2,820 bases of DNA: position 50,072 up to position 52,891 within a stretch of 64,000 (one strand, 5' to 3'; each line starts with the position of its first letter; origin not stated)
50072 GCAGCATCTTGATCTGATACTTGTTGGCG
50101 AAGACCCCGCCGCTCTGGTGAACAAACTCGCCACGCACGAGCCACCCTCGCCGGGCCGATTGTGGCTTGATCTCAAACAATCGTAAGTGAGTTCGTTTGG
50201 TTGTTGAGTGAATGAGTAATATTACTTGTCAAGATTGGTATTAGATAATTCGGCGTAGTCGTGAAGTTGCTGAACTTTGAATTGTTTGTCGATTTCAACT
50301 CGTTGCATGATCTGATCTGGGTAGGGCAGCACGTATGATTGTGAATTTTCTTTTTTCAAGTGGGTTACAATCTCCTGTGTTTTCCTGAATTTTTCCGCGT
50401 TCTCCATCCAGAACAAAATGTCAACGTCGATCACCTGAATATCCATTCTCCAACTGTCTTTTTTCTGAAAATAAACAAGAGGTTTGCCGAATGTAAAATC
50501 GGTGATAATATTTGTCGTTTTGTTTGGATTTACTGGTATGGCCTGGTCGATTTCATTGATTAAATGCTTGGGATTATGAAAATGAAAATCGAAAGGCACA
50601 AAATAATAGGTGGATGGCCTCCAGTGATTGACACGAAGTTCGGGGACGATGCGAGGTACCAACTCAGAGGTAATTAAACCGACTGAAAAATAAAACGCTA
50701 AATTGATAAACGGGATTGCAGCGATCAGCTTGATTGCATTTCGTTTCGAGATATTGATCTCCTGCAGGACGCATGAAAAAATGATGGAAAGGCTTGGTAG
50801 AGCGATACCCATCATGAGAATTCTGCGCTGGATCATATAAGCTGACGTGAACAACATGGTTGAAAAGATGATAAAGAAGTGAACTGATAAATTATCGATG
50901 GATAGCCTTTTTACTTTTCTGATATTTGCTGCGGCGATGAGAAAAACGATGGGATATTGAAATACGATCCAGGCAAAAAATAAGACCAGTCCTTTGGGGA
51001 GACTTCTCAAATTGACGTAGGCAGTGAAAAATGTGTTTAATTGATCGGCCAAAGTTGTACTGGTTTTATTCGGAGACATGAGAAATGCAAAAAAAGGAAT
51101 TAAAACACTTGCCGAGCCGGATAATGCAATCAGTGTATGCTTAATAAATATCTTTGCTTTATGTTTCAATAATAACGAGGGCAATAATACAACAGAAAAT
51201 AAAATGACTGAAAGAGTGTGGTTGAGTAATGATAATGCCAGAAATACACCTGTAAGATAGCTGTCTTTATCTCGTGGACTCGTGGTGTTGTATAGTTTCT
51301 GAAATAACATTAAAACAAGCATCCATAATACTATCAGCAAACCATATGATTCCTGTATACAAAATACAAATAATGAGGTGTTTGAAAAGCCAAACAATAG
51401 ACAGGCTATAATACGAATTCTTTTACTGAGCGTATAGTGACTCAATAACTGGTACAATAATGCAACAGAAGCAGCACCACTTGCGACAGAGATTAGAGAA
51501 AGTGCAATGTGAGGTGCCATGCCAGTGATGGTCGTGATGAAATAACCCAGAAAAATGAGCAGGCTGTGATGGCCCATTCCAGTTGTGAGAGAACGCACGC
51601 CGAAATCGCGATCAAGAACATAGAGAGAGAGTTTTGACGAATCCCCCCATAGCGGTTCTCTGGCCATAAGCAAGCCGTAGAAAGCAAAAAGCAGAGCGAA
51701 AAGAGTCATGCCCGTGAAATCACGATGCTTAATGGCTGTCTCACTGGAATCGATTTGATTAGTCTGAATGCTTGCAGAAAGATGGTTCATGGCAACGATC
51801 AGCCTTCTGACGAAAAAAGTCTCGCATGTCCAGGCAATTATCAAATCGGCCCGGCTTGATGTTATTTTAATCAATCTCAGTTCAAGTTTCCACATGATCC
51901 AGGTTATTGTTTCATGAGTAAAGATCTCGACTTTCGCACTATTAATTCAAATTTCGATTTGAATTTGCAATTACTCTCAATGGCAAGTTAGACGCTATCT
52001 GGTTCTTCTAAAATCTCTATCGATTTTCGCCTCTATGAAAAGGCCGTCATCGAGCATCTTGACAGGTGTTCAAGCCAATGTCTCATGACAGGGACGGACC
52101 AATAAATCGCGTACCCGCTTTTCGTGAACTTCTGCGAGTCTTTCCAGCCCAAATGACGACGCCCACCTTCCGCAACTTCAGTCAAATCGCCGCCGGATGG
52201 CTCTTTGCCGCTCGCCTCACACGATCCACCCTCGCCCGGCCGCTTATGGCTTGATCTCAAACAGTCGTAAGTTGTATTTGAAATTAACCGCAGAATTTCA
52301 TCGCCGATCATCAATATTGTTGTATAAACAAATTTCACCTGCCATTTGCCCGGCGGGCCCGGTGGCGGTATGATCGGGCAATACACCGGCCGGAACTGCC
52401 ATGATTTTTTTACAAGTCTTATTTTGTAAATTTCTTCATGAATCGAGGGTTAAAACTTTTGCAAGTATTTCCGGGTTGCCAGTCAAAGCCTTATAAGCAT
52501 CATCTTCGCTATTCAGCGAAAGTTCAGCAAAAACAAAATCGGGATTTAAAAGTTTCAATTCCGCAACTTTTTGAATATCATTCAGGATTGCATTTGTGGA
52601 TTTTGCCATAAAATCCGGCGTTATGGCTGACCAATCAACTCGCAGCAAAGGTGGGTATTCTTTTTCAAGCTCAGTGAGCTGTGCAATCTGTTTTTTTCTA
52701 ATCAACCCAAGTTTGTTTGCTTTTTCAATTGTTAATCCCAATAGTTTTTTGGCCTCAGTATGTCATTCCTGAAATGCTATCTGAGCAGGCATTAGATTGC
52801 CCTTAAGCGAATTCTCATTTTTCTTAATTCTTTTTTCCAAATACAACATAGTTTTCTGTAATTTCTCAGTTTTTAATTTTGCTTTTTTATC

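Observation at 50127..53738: Two adjacent AT-rich insertions, each bracketed by a ~62-nt imperfect direct repeat of native sequence, with an 'empty-site' block preserved between them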

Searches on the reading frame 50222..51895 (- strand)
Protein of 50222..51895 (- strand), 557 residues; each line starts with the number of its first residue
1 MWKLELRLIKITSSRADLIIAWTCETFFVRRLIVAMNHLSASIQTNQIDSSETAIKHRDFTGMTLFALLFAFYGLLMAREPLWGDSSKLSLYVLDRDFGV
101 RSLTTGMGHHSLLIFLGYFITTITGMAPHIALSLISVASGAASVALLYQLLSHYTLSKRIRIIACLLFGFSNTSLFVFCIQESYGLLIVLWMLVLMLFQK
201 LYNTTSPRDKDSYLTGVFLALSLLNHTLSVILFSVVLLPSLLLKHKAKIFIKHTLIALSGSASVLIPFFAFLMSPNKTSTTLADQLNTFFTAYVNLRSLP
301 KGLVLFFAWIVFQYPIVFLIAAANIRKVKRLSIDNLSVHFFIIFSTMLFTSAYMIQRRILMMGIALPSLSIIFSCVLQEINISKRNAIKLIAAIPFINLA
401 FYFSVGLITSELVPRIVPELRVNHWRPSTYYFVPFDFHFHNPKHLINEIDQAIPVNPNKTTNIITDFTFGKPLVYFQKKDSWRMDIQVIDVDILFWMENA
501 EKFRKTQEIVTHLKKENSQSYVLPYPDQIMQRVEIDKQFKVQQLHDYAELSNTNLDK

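Call 5: search_protein_families(library=pfam, proteins=[window:50222-51895:-], max_evalue=0.01)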
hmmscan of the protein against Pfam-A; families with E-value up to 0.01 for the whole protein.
window:50222-51895:- (557 aa): 1 family
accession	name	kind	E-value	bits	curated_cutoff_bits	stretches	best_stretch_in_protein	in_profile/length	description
PF11028.14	TMEM260-like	-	0.0066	16.7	24.2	0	112-239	22-169/179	Protein O-mannosyl-transferase TMEM260-like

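Call 12: find_encoding_contigs(protein=window:50222-51895:-, flank=10000, max_places=10)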
Protein window:50222-51895:- (557 aa): 2 contigs read that carry it; 2 places shown.
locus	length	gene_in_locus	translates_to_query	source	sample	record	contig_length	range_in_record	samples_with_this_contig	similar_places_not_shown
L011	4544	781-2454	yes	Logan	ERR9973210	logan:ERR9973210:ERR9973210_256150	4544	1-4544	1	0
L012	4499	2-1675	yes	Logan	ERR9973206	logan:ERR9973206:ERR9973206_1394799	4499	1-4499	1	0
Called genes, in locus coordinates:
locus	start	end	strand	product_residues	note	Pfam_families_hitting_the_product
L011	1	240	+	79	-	?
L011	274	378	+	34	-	-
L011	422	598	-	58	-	-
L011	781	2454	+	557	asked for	-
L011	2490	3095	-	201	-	PF18306:LDcluster4, PF03641:Lysine_decarbox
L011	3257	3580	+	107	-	PF00355:Rieske, PF13806:Rieske_2, PF22543:Rieske_4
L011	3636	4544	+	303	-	?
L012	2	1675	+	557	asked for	?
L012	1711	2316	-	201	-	PF18306:LDcluster4, PF03641:Lysine_decarbox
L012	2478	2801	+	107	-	PF00355:Rieske, PF13806:Rieske_2, PF22543:Rieske_4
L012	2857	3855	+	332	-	PF08240:ADH_N, PF00107:ADH_zinc_N, PF13602:ADH_zinc_N_2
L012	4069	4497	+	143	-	?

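Call 21: find_homologous_proteins(query=window:50222-51895:-)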
Query window:50222-51895:- (557 aa): 5 proteins with E <= 0.001 among 8000 candidates.
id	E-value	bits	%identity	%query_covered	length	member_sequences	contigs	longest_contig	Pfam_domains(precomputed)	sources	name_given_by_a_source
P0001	0.0e+0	1204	98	100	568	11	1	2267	-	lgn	-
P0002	4.7e-115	404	40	85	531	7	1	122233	-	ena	-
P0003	6.5e-113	396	40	85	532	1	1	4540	-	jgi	jgi:hypothetical protein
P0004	2.1e-107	378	37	85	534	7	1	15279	-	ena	-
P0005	1.3e-103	366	36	90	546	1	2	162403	-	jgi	jgi:hypothetical protein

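Call 22: find_encoding_contigs(protein=P0002, flank=10000, max_places=3)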
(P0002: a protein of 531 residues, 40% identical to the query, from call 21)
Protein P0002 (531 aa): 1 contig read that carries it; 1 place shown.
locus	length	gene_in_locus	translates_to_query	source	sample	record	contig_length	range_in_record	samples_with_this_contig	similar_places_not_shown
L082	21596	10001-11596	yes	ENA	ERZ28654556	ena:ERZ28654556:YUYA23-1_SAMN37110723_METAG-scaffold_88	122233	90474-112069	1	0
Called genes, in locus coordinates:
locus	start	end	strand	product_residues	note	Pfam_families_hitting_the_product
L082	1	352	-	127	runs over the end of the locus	PF12802:MarR_2 (weak)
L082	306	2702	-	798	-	PF10070:DabA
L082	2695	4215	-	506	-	PF00662:Proton_antipo_N (weak), PF00361:Proton_antipo_M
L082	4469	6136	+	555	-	-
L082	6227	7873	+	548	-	-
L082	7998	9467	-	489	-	PF01408:GFO_IDH_MocA, PF22725:GFO_IDH_MocA_C3 (faint), PF19051:GFO_IDH_MocA_C2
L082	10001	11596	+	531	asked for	-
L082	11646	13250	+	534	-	-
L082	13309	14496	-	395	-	PF01041:DegT_DnrJ_EryC1, PF00155:Aminotran_1_2 (weak), PF01212:Beta_elim_lyase (faint)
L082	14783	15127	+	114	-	PF12840:HTH_20 (weak), PF01022:HTH_5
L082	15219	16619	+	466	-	PF00753:Lactamase_B, PF00581:Rhodanese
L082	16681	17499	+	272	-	PF01925:TauE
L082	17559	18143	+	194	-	PF02635:DsrE (weak)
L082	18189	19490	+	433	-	PF07992:Pyr_redox_2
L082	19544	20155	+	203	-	-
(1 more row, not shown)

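Call 23: find_encoding_contigs(protein=P0005, flank=10000, max_places=3)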
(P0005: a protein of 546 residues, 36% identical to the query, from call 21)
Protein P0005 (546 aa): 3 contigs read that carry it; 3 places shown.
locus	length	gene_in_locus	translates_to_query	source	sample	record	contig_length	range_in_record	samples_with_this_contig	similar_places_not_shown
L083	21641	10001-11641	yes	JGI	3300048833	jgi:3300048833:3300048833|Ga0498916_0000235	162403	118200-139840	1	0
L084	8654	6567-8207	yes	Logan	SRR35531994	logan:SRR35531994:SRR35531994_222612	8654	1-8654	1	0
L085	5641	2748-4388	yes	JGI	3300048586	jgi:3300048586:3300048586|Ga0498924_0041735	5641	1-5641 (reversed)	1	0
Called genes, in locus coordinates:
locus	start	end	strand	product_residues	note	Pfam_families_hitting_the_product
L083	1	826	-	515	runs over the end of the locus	-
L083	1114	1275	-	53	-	PF16363:GDP_Man_Dehyd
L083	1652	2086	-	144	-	PF08837:DUF1810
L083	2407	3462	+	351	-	PF07963:N_methyl, PF07596:SBP_bac_10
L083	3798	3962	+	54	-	-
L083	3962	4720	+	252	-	PF00535:Glycos_transf_2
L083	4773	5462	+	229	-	PF13580:SIS_2, PF01380:SIS (weak)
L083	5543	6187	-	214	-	-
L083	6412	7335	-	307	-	PF05575:V_cholerae_RfbT, PF05050:Methyltransf_21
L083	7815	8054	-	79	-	-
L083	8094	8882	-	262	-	PF13391:HNH_2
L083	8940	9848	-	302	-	PF00535:Glycos_transf_2, PF13641:Glyco_tranf_2_3 (weak)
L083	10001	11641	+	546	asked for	-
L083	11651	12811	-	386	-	PF02899:Phage_int_SAM_1 (weak), PF13495:Phage_int_SAM_4 (weak), PF00589:Phage_integrase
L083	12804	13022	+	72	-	-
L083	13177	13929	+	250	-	PF07589:PEP_exosort_dom (weak)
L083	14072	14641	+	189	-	PF08645:PNK3P, PF13419:HAD_2 (faint), PF00702:Hydrolase, PF13242:Hydrolase_like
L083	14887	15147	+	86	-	-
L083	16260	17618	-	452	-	-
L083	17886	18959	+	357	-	PF00535:Glycos_transf_2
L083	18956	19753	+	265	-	PF13489:Methyltransf_23, PF08241:Methyltransf_11, PF08242:Methyltransf_12, PF13649:Methyltransf_25, PF13847:Methyltransf_31 (weak)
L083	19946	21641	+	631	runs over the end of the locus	PF09721:Exosortase_EpsH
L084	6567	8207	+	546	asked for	-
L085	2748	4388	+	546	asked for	-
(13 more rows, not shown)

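Call 24: search_protein_families(library=ncbifam, proteins=[window:50222-51895:-], max_evalue=1)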
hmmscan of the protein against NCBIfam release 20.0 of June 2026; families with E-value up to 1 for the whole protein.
window:50222-51895:- (557 aa): 0 families

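Call 25: search_protein_families(library=phrogs, proteins=[window:50222-51895:-], max_evalue=1)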
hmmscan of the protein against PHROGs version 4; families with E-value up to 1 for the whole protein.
window:50222-51895:- (557 aa): 1 family
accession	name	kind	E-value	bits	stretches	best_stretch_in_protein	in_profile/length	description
phrog_28915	-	unknown function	0.11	13.7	1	525-549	8-32/73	-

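Call 26: search_protein_families(library=padloc, proteins=[window:50222-51895:-], max_evalue=1)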
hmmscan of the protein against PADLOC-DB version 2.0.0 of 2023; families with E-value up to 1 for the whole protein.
window:50222-51895:- (557 aa): 0 families

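Call 63: search_solved_structures(query=A3, max_evalue=1)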
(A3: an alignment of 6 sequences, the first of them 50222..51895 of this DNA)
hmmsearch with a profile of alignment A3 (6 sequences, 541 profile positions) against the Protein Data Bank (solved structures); distinct sequences matched with E-value up to 1: 5.
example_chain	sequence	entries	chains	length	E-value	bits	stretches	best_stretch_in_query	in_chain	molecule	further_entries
9rql_A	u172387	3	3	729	0.21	13.2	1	111-237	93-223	Protein O-mannosyl-transferase TMEM260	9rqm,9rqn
5wkr_A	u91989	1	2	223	0.75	11.4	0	258-287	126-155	Engineered Chalcone Isomerase ancCC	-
5wks_A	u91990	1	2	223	0.76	11.4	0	258-287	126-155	Engineered Chalcone Isomerase ancR1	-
5wl4_A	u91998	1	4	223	0.94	11.1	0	257-287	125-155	Engineered Chalcone Isomerase ancR3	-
5wl3_A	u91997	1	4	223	0.96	11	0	257-287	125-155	Engineered Chalcone Isomerase ancR2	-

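Call 64: search_protein_families(library=pfam, alignment_id=A3, max_evalue=0.1)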
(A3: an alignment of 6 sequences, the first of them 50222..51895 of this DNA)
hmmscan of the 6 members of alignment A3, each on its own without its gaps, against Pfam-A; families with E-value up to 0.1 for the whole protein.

A. member 1, window:50222-51895:- (557 aa): 1 family
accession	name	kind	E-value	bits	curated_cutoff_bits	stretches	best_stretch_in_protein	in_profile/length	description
PF11028.14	TMEM260-like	-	0.0066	16.7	24.2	1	112-239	22-169/179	Protein O-mannosyl-transferase TMEM260-like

B. families by the number of members that match (of 6 scanned): 2 families
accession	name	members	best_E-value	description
PF11028.14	TMEM260-like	2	0.0022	Protein O-mannosyl-transferase TMEM260-like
PF13231.12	PMT_2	1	6.2e-05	Dolichyl-phosphate-mannose-protein mannosyltransferase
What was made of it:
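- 50189..52032 (-): Seg1 proper: AT-rich resident island. It holds one intact gene (50222-51895, 557 aa, multi-pass membrane protein) and its upstream region. Weak GT-C hints (TMEM260-like, PMT_2; calls 5, 63, 64).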

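Call 76: predict_structure(alignment_id=A3)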
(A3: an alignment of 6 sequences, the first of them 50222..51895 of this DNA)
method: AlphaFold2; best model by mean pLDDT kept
length: 557 residues; sequences in the alignment: 6
mean_pLDDT: 49.4   pTM: 0.33
mean pLDDT of the five models: 49.4, 46.6, 46.2, 44.9, 40.8
residues with pLDDT >= 90: 4; 70-90: 100; 50-70: 92; < 50: 361
segments of 3 or more residues with pLDDT < 50: 1-57, 79-111, 174-190, 192-440, 555-557
pLDDT, mean of each block of 10 residues (from residue 1): 30 40 38 38 37 46 74 58 39 44 39 55 63 63 62 58 59 42 43 46 43 42 42 37 39 41 42 38 37 31 32 35 35 35 34 32 29 33 43 39 38 30 30 40 70 83 80 79 87 76 83 81 75 74 79 54
secondary structure, 60 per line:
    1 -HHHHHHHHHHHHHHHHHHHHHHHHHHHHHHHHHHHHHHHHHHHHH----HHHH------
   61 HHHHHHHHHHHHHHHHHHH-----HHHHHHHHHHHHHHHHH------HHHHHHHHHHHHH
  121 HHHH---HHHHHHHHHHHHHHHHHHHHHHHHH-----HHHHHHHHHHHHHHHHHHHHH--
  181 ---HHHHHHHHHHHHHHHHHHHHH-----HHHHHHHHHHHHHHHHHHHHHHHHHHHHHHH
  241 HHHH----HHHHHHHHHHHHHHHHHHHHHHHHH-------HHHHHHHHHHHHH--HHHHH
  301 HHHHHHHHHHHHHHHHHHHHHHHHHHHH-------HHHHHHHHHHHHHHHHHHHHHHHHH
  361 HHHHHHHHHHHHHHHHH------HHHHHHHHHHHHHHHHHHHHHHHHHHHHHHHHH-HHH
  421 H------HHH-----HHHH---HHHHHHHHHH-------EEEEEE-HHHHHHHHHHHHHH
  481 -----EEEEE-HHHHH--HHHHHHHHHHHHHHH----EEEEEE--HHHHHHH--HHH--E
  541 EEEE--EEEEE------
elements in order: H2-46 H51-54 H61-79 H85-101 H108-124 H128-152 H158-178 H184-204 H210-244 H249-273 H281-293 H296-328 H336-377 H384-416 H418-421 H436-439 H443-452 E460-465 H467-480 E486-490 H492-496 H499-513 E518-523 H526-532 E540-544 E547-551
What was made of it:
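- Tried and rejected: The model was too poor (pLDDT 49) to search by fold (call 76).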

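Call 86: search_protein_families(library=pfam, proteins=[L083:8094-8882:-], max_evalue=0.01)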
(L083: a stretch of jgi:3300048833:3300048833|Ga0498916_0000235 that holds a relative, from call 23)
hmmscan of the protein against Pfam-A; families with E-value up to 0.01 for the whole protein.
L083:8094-8882:- (262 aa): 1 family
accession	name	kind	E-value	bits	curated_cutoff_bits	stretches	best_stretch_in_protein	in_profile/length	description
PF13391.12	HNH_2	-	2.8e-14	53.2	21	1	154-205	1-66/66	HNH endonuclease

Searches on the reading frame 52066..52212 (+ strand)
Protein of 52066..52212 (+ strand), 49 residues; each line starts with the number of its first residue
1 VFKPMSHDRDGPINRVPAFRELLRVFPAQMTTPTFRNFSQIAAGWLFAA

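Call 24: search_protein_families(library=ncbifam, proteins=[window:52075-52212:+], max_evalue=1)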
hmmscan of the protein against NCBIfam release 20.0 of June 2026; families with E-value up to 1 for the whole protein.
window:52075-52212:+ (46 aa): 0 families

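Call 25: search_protein_families(library=phrogs, proteins=[window:52075-52212:+], max_evalue=1)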
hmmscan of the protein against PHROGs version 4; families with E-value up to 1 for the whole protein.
window:52075-52212:+ (46 aa): 0 families

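Call 26: search_protein_families(library=padloc, proteins=[window:52075-52212:+], max_evalue=1)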
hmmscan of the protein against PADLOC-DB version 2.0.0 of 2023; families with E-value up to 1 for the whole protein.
window:52075-52212:+ (46 aa): 0 families

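Call 27: search_dna_similar(query=window:52078-52212:+, collection=plasmids, mode=protein, max_evalue=10, max_rows=15)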
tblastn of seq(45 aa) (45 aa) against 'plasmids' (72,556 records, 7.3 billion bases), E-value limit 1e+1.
Records with a match: 3; places in all: 3; records where one place covers at least 80% of the query: 1.
Best place of each record, by identity: <60% 3.
By first word of the organism name: Streptomyces 1; Arthrobacter 1; Sphingobium 1.
By predicted mobility (MOB-suite, as given by PLSDB): non-mobilizable 2; conjugative 1.
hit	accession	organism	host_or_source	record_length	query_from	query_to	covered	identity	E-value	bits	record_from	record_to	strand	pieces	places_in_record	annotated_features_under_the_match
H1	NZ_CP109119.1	Streptomyces sp. NBC_01766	-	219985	7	42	80%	36.1%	6e+0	30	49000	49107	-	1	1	IS3 family transposase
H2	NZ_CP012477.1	Arthrobacter sp. ERGS1:01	single,stream water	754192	4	29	58%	46.2%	1e+1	29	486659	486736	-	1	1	tkt: transketolase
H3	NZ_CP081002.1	Sphingobium sp. V4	cell culture,soil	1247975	22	45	53%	41.7%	1e+1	29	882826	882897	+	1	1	record has no annotation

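Call 28: find_homologous_proteins(query=window:52066-52212:+, max_evalue=0.1)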
Query seq(49 aa) (49 aa): 2 proteins with E <= 0.1 among 2 candidates.
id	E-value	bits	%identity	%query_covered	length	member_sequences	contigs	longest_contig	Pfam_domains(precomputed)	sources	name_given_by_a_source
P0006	1.4e-22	95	100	92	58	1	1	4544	-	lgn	-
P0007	1.2e-18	83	91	92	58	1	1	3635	-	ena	-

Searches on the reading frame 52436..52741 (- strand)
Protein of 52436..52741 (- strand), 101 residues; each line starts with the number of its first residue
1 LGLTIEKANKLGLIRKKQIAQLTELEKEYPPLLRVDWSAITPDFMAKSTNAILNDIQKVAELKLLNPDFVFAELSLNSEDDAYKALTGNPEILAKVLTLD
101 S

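Call 5: search_protein_families(library=pfam, proteins=[window:52436-52741:-], max_evalue=0.01)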
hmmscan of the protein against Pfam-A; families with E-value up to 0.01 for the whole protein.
window:52436-52741:- (101 aa): 0 families

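Call 24: search_protein_families(library=ncbifam, proteins=[window:52436-52741:-], max_evalue=1)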
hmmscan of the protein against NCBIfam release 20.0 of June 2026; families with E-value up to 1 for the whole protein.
window:52436-52741:- (101 aa): 0 families

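Call 25: search_protein_families(library=phrogs, proteins=[window:52436-52741:-], max_evalue=1)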
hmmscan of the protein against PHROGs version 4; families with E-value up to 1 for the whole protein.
window:52436-52741:- (101 aa): 1 family
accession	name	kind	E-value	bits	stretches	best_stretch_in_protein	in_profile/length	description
phrog_18631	-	unknown function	0.27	12.1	1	44-84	41-82/167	-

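Call 26: search_protein_families(library=padloc, proteins=[window:52436-52741:-], max_evalue=1)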
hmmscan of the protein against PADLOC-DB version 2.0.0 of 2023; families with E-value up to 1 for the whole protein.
window:52436-52741:- (101 aa): 0 families

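Call 34: find_related_loci(query=window:52436-52741:-, collection=viral_contigs, flank=8000)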
Query window:52436-52741:- (101 aa) in viral_contigs; peptide patterns used: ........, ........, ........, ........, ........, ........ (x = any residue, [..] = any of these).
3 stretches matched a pattern, but none encodes a relative of the query by tblastn (E <= 1e-3).
